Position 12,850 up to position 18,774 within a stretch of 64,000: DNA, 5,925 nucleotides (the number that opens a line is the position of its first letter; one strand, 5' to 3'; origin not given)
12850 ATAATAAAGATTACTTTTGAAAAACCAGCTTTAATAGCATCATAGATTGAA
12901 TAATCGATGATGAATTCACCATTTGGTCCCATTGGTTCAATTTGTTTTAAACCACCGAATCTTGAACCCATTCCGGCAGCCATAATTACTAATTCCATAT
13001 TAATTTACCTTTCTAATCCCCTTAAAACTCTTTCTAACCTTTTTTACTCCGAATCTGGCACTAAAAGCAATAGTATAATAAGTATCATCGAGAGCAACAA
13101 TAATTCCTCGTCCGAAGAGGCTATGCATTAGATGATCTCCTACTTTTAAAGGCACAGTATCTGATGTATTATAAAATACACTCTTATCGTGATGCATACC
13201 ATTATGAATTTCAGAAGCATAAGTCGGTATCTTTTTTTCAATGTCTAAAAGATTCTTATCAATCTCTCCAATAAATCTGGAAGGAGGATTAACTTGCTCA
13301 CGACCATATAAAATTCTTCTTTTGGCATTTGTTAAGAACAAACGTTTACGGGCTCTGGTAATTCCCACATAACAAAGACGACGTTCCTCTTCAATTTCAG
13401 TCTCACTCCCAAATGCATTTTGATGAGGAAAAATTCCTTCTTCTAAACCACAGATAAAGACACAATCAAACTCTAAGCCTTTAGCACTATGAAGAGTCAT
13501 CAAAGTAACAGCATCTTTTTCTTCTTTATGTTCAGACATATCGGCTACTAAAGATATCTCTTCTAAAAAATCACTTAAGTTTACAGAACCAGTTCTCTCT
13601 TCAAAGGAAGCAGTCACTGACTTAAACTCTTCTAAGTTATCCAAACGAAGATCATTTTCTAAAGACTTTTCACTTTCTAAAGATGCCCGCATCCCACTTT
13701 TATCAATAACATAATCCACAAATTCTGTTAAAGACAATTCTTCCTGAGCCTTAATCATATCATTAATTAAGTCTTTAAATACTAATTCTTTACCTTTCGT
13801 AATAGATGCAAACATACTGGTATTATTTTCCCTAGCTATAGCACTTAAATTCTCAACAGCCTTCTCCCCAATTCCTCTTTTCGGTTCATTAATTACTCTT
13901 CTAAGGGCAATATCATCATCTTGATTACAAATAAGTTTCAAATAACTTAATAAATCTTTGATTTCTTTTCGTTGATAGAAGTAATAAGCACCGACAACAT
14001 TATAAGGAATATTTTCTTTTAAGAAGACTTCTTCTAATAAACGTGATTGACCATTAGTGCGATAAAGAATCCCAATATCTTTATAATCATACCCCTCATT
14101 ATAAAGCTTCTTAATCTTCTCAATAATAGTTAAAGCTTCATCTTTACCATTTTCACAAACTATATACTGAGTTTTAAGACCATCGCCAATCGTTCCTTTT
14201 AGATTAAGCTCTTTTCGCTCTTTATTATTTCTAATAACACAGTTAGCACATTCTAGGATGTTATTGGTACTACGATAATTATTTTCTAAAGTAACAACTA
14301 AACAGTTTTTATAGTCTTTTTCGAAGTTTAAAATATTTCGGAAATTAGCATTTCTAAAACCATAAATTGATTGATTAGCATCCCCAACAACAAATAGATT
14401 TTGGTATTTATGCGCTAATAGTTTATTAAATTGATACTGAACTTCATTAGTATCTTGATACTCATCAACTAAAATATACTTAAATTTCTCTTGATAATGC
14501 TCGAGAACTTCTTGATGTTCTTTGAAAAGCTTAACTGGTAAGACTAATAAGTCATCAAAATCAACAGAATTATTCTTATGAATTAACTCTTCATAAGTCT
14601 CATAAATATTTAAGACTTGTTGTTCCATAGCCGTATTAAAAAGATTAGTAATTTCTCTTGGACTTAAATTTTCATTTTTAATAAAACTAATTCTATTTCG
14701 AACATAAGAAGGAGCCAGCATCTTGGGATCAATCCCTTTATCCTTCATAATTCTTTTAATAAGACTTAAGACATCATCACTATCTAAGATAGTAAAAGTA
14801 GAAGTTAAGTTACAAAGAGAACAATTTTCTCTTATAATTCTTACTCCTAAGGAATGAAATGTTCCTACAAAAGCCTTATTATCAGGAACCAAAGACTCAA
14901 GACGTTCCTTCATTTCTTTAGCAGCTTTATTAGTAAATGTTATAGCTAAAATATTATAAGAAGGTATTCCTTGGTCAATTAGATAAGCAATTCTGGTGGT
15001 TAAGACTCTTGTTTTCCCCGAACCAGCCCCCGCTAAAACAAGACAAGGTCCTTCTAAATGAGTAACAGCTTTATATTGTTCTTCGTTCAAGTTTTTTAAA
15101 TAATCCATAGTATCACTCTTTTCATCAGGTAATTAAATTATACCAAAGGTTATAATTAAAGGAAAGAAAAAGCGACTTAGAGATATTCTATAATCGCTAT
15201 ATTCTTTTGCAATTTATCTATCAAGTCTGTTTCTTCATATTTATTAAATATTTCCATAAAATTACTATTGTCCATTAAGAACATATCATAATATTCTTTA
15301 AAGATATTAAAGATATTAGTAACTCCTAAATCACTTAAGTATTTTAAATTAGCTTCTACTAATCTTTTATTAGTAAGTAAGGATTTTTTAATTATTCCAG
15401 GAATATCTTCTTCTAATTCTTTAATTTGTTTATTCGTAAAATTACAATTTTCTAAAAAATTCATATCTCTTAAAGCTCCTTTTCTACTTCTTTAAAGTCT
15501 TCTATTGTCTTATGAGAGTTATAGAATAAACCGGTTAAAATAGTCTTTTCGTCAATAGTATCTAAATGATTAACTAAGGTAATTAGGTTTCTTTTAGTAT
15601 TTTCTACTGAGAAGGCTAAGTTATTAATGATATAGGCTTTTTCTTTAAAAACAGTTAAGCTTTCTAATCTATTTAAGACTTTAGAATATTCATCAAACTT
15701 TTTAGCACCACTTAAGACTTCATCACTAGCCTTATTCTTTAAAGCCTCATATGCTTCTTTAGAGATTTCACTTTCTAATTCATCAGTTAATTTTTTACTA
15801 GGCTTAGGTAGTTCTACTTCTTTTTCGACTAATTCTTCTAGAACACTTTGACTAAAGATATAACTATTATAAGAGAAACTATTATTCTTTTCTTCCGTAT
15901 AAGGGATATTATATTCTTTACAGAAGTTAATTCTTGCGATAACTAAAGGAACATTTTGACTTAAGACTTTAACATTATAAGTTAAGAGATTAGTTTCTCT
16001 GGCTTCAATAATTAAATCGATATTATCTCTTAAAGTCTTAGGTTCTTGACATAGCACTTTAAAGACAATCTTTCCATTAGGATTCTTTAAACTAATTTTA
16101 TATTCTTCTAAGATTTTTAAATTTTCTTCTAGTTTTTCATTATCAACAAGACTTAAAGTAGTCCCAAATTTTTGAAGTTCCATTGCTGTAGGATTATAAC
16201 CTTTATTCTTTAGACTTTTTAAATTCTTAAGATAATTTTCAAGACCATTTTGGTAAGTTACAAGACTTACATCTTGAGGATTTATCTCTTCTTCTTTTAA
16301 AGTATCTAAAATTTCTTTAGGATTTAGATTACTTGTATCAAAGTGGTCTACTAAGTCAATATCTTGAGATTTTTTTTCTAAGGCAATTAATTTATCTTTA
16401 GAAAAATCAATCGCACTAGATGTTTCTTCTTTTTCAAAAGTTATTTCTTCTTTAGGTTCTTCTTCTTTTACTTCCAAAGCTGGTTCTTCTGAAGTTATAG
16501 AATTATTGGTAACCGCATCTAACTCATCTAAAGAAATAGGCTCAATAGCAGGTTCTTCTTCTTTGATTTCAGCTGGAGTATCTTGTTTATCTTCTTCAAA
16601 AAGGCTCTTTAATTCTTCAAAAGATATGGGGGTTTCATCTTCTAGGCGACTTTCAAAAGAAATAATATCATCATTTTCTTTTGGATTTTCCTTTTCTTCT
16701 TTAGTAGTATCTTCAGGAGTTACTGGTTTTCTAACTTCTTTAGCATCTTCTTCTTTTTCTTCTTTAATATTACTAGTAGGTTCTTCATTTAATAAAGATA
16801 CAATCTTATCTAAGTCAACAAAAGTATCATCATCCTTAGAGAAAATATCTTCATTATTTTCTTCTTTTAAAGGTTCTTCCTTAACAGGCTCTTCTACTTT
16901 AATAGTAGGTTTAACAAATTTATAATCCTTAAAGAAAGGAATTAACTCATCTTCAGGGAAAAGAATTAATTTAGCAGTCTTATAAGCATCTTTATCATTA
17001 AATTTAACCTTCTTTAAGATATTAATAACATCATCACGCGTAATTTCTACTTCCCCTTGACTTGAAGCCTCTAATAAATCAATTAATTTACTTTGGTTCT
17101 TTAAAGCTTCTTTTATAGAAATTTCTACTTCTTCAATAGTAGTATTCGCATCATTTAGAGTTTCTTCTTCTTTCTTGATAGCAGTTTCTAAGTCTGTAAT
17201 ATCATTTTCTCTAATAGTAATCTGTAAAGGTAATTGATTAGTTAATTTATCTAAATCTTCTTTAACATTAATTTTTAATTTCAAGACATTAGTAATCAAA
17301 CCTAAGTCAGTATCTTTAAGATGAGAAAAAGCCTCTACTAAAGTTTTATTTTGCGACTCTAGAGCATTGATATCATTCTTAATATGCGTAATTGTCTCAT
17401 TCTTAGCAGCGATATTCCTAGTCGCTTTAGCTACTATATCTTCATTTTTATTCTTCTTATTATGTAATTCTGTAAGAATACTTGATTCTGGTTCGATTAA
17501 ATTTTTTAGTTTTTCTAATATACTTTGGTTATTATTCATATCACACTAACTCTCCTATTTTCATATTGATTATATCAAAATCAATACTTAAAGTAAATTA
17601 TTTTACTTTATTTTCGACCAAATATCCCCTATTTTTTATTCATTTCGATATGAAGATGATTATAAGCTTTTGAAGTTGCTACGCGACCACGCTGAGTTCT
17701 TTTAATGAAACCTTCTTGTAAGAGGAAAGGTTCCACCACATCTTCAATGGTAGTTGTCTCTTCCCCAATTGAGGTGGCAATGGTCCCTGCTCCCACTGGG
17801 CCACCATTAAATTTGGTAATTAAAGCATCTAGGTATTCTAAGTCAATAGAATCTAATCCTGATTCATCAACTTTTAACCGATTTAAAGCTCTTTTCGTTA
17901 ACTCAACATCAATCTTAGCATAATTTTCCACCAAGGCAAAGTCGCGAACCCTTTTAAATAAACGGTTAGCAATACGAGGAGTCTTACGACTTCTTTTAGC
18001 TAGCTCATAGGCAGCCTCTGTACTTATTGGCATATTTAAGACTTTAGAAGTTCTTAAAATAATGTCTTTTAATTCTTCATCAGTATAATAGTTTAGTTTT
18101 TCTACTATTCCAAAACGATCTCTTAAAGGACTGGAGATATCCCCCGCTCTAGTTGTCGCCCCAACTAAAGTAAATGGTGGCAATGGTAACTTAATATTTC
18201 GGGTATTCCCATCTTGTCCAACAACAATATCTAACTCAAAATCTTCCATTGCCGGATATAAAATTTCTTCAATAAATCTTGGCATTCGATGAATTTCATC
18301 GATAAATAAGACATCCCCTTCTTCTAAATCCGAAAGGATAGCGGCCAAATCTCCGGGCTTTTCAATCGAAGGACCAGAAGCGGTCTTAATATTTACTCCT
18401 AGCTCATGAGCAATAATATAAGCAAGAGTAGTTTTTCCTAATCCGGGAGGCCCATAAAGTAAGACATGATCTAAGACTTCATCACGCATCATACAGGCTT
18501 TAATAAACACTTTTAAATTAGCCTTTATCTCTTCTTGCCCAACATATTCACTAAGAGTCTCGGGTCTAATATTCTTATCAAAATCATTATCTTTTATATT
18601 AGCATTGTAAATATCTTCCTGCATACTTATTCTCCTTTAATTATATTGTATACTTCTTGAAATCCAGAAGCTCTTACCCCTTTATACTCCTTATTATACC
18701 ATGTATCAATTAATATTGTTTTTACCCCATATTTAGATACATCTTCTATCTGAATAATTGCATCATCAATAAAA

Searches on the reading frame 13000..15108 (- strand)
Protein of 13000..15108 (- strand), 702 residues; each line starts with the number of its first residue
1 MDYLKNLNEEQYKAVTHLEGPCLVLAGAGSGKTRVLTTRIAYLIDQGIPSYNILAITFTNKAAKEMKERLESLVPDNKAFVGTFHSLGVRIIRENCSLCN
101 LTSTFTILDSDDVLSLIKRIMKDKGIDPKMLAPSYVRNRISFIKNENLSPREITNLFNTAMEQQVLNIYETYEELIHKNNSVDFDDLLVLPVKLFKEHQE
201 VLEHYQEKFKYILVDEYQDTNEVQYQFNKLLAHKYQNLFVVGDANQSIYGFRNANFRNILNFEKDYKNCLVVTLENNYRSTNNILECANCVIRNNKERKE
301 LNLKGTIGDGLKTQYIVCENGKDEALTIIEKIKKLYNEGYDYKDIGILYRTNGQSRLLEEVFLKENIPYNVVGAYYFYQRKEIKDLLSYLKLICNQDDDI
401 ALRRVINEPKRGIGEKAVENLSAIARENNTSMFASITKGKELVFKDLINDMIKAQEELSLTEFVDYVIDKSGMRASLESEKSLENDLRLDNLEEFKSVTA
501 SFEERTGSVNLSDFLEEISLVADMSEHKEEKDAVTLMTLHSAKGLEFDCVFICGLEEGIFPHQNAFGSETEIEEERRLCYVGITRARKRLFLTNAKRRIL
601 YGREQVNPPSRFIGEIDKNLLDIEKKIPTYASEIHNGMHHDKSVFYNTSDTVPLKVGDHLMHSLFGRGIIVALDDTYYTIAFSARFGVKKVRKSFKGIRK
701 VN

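Call 57: list_cluster_members(proteins=[window:13000-15108:-, window:12105-12998:-, window:4934-5761:-, window:3844-4932:-, window:2928-3857:-, window:43530-45692:-])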
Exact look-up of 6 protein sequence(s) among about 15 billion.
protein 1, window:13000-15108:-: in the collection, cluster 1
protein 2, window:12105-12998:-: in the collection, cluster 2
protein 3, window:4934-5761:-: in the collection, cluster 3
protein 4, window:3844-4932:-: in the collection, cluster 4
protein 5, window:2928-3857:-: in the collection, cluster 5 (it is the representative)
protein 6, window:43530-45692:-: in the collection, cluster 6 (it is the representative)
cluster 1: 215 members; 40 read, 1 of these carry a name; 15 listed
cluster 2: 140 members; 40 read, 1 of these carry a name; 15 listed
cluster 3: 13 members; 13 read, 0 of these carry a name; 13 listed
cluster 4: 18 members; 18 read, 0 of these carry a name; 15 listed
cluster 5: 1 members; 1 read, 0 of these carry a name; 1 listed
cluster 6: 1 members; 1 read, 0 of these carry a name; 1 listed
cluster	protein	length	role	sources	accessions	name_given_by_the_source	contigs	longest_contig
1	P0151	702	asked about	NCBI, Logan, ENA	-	-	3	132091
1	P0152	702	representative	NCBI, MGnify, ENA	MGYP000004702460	FL=1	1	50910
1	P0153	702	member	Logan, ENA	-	-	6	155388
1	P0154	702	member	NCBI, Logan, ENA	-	-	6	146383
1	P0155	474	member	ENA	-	-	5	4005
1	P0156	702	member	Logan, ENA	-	-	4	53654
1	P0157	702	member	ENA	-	-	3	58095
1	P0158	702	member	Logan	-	-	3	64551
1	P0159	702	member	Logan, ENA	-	-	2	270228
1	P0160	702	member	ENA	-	-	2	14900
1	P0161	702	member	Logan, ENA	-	-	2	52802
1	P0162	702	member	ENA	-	-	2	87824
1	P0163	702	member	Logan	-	-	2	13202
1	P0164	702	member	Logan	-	-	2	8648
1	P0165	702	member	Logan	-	-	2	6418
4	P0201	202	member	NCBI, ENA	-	-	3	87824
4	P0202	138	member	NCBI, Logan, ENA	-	-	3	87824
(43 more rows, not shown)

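Call 58: search_protein_families(library=pfam, proteins=[window:13000-15108:-], max_evalue=0.0001)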
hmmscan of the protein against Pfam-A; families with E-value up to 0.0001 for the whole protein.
window:13000-15108:- (702 aa): 7 families
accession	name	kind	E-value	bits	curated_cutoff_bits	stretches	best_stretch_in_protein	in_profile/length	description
PF00580.27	UvrD-helicase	-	2e-92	310.1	23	1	7-267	1-271/271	UvrD/REP helicase N-terminal domain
PF13361.12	UvrD_C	-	3.5e-78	263.9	25.6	1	272-596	1-349/350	UvrD-like helicase C-terminal domain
PF13245.12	AAA_19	-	1.2e-24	87.5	25.1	1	13-252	3-134/134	AAA domain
PF13538.12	UvrD_C_2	-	3.4e-10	40.1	27.4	1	534-592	2-51/52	UvrD-like helicase C-terminal domain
PF01443.25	Viral_helicase1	-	1e-09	39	21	0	508-592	153-226/228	Viral superfamily 1 RNA helicase core domain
PF13604.12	AAA_30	-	3e-07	30.8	27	1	7-71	2-67/191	AAA domain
PF13087.12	AAA_12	-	7.5e-07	29.3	27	0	514-592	118-190/195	AAA domain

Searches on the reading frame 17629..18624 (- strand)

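Call 58: search_protein_families(library=pfam, proteins=[window:17629-18624:-], max_evalue=0.0001)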
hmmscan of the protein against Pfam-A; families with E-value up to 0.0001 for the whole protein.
window:17629-18624:- (331 aa): 6 families
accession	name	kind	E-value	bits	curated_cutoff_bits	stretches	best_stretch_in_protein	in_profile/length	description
PF05496.18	RuvB_N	-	6e-76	254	27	1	19-177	1-159/159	Holliday junction DNA helicase RuvB P-loop domain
PF17864.7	AAA_lid_4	-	1e-27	96.1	27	1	180-253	1-74/74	RuvB AAA lid domain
PF05491.19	RuvB_C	-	2.4e-26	91.9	24.7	1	254-324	1-71/72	RuvB C-terminal winged helix domain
PF00004.35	AAA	-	2.7e-21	76.8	21.2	1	54-176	1-128/131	ATPase family associated with various cellular activities (AAA)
PF07728.20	AAA_5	-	9.2e-10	39.1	22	1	53-171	1-139/139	AAA domain (dynein-related subfamily)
PF13173.12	AAA_14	-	1.2e-05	25.8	27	1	54-133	5-93/129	AAA domain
